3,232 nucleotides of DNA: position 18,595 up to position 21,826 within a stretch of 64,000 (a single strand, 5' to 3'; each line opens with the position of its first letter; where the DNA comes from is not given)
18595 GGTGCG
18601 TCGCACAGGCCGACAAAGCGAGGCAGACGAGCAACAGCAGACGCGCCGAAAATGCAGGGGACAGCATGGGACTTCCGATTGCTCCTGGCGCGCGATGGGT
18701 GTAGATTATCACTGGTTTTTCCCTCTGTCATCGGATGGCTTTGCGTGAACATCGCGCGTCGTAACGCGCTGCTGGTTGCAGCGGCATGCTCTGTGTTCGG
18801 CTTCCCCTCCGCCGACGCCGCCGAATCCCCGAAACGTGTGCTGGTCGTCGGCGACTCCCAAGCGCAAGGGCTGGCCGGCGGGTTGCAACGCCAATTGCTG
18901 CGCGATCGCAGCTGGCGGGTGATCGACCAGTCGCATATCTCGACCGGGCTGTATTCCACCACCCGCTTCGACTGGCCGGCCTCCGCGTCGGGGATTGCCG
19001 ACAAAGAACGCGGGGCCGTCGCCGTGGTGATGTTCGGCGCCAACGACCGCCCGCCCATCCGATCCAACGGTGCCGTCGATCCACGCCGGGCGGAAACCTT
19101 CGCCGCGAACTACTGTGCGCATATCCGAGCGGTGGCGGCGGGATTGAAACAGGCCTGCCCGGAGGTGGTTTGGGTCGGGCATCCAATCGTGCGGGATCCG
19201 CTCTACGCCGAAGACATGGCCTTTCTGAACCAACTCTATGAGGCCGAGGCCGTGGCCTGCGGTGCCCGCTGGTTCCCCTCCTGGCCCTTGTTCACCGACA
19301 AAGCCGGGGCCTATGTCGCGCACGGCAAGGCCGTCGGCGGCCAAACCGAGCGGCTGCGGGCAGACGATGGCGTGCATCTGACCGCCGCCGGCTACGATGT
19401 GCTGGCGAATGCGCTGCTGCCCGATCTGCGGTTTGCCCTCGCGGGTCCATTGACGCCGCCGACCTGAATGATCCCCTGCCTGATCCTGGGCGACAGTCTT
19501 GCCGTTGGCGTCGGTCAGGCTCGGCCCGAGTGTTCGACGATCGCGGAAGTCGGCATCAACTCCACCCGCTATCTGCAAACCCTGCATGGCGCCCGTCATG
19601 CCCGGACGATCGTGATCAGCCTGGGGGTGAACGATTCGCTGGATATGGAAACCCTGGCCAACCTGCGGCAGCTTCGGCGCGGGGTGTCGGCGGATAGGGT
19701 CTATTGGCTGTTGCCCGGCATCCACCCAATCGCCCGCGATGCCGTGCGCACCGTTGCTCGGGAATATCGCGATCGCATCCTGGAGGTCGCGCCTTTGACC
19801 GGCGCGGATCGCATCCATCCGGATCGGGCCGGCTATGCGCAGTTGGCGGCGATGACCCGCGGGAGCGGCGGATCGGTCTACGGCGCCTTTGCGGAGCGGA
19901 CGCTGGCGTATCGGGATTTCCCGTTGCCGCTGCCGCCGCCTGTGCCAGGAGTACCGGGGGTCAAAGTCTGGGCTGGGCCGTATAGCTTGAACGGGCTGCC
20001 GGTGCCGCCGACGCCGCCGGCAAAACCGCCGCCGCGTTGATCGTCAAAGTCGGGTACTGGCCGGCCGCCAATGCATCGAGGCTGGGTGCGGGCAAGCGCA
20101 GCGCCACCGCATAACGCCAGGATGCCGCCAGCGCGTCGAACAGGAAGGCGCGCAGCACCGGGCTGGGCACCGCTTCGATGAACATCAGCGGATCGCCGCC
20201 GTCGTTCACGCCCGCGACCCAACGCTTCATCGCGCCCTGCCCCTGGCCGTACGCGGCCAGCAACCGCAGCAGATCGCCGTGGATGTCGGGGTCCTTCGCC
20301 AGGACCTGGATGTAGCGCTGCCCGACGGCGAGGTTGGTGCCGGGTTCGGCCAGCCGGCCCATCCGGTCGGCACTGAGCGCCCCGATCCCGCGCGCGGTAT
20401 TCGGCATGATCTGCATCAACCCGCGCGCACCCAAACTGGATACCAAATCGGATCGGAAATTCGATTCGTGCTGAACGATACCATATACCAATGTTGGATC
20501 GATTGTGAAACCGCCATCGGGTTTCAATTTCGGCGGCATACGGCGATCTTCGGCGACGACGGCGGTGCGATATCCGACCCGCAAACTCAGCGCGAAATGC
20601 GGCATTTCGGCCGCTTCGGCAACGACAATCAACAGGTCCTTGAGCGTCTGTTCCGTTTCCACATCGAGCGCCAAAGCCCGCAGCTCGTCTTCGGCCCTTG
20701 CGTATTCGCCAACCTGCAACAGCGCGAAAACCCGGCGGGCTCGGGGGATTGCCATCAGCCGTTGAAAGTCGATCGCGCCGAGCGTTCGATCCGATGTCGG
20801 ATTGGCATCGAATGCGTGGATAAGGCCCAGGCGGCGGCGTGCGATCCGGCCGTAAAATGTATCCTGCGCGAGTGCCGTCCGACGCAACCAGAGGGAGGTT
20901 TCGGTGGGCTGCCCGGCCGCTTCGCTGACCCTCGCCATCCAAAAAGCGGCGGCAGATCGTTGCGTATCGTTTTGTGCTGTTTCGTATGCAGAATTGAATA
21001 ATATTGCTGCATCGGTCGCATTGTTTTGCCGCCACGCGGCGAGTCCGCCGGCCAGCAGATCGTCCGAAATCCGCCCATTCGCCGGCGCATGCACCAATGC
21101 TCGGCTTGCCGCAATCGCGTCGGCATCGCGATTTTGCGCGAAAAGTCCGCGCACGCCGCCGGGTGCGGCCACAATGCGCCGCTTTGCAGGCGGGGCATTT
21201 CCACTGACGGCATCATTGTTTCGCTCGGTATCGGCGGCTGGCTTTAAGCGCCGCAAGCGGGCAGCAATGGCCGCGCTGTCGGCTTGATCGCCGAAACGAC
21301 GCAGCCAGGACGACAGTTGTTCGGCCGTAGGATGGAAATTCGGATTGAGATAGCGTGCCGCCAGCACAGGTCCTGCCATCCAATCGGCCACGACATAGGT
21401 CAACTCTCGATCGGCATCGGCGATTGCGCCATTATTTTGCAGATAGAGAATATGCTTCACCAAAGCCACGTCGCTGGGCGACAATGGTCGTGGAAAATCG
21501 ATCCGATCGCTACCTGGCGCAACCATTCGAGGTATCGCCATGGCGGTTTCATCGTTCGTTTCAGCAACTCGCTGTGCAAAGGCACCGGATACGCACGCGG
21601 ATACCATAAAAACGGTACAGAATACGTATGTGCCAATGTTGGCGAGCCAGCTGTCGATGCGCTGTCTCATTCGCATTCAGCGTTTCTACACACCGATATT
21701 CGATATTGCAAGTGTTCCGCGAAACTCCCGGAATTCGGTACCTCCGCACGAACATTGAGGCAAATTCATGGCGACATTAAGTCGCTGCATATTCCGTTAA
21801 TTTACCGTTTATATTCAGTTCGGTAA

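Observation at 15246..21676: dnaN-recF synteny split by a ~6.5 kb envelope O-acetylation island (MBOAT, four SGNH-fold genes, small TM ORF, Slt)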

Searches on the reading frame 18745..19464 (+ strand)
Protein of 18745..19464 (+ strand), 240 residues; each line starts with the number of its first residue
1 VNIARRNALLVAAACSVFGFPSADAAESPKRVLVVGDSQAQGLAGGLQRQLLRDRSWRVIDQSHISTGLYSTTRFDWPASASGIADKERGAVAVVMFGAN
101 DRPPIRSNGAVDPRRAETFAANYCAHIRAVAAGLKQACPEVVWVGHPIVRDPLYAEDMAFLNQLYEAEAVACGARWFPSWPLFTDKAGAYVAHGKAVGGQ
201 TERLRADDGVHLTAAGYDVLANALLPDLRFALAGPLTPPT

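Call 5: search_protein_families(library=pfam, proteins=[window:18745-19464:+], max_evalue=0.01)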
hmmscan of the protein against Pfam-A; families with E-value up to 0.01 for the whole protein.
window:18745-19464:+ (240 aa): 4 families
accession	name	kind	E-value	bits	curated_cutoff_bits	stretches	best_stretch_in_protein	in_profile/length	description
PF04311.20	DUF459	-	3.2e-55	187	27.2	1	31-226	1-196/197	Protein of unknown function (DUF459)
PF13472.12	Lipase_GDSL_2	-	3.1e-10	41.3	32.9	1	35-218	2-177/178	GDSL-like Lipase/Acylhydrolase family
PF19040.6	SGNH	-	4.3e-08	33.6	27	1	25-225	21-247/248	SGNH domain (fused to AT3 domains)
PF00657.28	Lipase_GDSL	-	0.0016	19.1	23.6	1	86-224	73-208/208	GDSL-like Lipase/Acylhydrolase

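Call 6: search_protein_families(library=ncbifam, proteins=[window:18745-19464:+], max_evalue=0.01)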
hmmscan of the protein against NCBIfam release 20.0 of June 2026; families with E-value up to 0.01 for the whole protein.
window:18745-19464:+ (240 aa): 1 family
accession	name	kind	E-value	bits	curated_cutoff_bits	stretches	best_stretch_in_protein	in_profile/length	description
NF045704.1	PepglyActasePatB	equivalog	5.2e-20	72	580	1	28-230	135-336/347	peptidoglycan O-acetyltransferase PatB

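Call 8: search_solved_structures(query=window:18745-19464:+, max_evalue=1, show_alignments=2)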
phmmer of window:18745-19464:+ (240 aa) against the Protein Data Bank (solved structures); distinct sequences matched with E-value up to 1: 4.
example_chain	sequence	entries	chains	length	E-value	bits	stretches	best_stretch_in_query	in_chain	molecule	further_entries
8gr2_A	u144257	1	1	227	1.3e-14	57.5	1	31-229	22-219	DUF459 domain-containing protein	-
8tlb_A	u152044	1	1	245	3.1e-14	56.3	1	31-229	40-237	Peptidoglycan O-acetyltransferase B (PatB)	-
7trr_A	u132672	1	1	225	1.2e-12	51.1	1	23-230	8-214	Peptidoglycan O-acetyltransferase B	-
7tjb_A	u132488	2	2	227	1.2e-12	51.1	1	23-230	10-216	Peptidoglycan O-acetyltransferase B | Periplasmic protein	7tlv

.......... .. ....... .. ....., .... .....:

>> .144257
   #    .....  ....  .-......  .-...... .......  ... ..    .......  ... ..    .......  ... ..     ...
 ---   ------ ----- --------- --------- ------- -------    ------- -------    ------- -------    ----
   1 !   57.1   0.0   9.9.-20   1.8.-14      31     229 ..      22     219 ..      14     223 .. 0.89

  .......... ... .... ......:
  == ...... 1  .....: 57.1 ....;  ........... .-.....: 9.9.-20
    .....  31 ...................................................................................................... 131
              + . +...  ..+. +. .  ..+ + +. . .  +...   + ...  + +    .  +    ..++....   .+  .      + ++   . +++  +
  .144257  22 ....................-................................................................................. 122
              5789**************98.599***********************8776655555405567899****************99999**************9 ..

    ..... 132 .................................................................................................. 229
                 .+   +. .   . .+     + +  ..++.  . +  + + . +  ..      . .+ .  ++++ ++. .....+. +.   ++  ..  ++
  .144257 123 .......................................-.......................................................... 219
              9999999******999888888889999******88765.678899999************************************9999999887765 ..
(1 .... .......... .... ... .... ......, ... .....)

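Call 86: search_protein_families(library=padloc, proteins=[window:18745-19464:+], max_evalue=0.01)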
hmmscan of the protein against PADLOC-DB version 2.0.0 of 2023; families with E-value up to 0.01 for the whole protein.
window:18745-19464:+ (240 aa): 0 families

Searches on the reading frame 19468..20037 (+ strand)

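Call 5: search_protein_families(library=pfam, proteins=[window:19468-20037:+], max_evalue=0.01)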
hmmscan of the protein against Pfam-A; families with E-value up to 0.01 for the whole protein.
window:19468-20037:+ (190 aa): 1 family
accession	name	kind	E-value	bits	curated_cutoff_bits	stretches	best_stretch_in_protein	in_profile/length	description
PF13472.12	Lipase_GDSL_2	-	0.00023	22.1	32.9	0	28-123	39-176/178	GDSL-like Lipase/Acylhydrolase family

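Call 6: search_protein_families(library=ncbifam, proteins=[window:19468-20037:+], max_evalue=0.01)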
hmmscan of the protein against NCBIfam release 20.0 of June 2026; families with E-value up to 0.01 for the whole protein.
window:19468-20037:+ (190 aa): 0 families

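Call 33: search_protein_families(library=phrogs, proteins=[window:19468-20037:+], max_evalue=0.01)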
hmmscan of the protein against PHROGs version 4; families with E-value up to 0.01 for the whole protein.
window:19468-20037:+ (190 aa): 0 families

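Call 86: search_protein_families(library=padloc, proteins=[window:19468-20037:+], max_evalue=0.01)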
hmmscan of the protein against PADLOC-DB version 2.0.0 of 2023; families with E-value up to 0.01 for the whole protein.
window:19468-20037:+ (190 aa): 0 families

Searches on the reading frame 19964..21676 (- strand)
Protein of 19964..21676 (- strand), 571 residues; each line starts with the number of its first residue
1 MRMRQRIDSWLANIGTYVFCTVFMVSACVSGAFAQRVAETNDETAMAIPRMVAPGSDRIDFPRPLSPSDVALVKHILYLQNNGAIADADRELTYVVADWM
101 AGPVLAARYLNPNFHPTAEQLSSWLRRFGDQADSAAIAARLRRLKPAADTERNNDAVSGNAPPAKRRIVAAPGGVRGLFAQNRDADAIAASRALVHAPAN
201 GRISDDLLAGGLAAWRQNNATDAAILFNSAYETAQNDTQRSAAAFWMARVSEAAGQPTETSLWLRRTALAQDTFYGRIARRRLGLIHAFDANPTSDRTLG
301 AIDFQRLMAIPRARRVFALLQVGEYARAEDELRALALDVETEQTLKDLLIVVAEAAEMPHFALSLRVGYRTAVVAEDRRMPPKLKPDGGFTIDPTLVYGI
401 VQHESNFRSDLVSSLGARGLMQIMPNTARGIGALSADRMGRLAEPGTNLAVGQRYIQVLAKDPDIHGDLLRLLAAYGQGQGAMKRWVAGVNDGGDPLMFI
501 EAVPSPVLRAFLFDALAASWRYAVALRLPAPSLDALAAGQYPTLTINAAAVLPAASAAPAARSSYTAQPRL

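Call 5: search_protein_families(library=pfam, proteins=[window:19964-21676:-], max_evalue=0.01)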
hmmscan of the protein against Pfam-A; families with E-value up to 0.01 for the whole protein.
window:19964-21676:- (571 aa): 1 family
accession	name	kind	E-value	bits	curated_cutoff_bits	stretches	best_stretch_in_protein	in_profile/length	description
PF01464.25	SLT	-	9.8e-20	70.7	21.3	1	390-492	10-110/117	Transglycosylase SLT domain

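Call 6: search_protein_families(library=ncbifam, proteins=[window:19964-21676:-], max_evalue=0.01)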
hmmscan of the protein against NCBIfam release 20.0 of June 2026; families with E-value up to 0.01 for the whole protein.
window:19964-21676:- (571 aa): 5 families
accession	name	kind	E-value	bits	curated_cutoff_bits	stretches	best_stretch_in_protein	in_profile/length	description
NF047373.1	BB0259_flg_lyt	exception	1.2e-19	70.7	234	1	390-522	559-688/705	flagellar assembly lytic transglycosylase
NF008631.0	PRK11619.1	equivalog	4.8e-12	45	536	1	394-519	494-621/644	murein transglycosylase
NF008670.0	PRK11671.1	equivalog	4.8e-05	22.7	375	1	390-461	203-279/359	membrane-bound lytic murein transglycosylase MltC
NF012014.0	PRK15470.1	equivalog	0.00069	19.3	233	1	380-463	40-128/203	membrane-bound lytic murein transglycosylase EmtA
NF008112.0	PRK10859.1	equivalog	0.0082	14.6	354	0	392-483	301-390/483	membrane-bound lytic murein transglycosylase MltF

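Call 66: search_solved_structures(query=window:19964-21676:-, max_evalue=0.01)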
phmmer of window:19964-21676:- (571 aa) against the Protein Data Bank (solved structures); distinct sequences matched with E-value up to 0.01: 20.
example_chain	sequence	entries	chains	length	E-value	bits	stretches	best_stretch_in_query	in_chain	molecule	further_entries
5mpq_A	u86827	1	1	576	1.1e-11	47.2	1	243-529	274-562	Transglycosylase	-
6fpn_B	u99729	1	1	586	1.2e-11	47.1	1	242-529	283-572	Putative soluble lytic murein transglycosylase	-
5o24_A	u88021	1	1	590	1.2e-11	47.1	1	242-529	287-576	Transglycosylase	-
5o29_A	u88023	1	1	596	1.2e-11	47.1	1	242-529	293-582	Transglycosylase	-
5o2n_A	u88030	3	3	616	1.2e-11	47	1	242-528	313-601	Transglycosylase | Putative soluble lytic murein transglycosylase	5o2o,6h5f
5o1j_A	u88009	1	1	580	1.3e-11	47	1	242-529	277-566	Putative soluble lytic murein transglycosylase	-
6fbt_A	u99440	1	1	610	1e-10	44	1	241-534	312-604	Probable soluble lytic transglycosylase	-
5ohu_A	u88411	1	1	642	1.2e-10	43.8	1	241-534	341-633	Soluble lytic murein transglycosylase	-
1qsa_A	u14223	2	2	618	2.6e-10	42.7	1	391-522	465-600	PROTEIN (SOLUBLE LYTIC TRANSGLYCOSYLASE SLT70) | SOLUBLE LYTIC TRANSGLYCOSYLASE SLT70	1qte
6fcq_A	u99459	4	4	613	2.7e-10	42.6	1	241-534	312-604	Soluble lytic murein transglycosylase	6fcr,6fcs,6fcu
6fc4_A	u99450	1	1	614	2.7e-10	42.6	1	241-534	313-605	Soluble lytic murein transglycosylase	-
1sly_A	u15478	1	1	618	3.6e-10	42.2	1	391-522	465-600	70-KDA SOLUBLE LYTIC TRANSGLYCOSYLASE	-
9vi7_A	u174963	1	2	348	1.1e-05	27.4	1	383-484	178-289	lytic transglycosylase c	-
6gi4_B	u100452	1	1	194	0.00031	22.6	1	379-486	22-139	Endo-type membrane-bound lytic murein transglycosylase A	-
6ghz_B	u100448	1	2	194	0.00041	22.2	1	379-486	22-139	Endo-type membrane-bound lytic murein transglycosylase A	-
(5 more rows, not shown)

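Call 86: search_protein_families(library=padloc, proteins=[window:19964-21676:-], max_evalue=0.01)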
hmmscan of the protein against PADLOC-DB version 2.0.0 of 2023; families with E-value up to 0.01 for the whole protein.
window:19964-21676:- (571 aa): 0 families
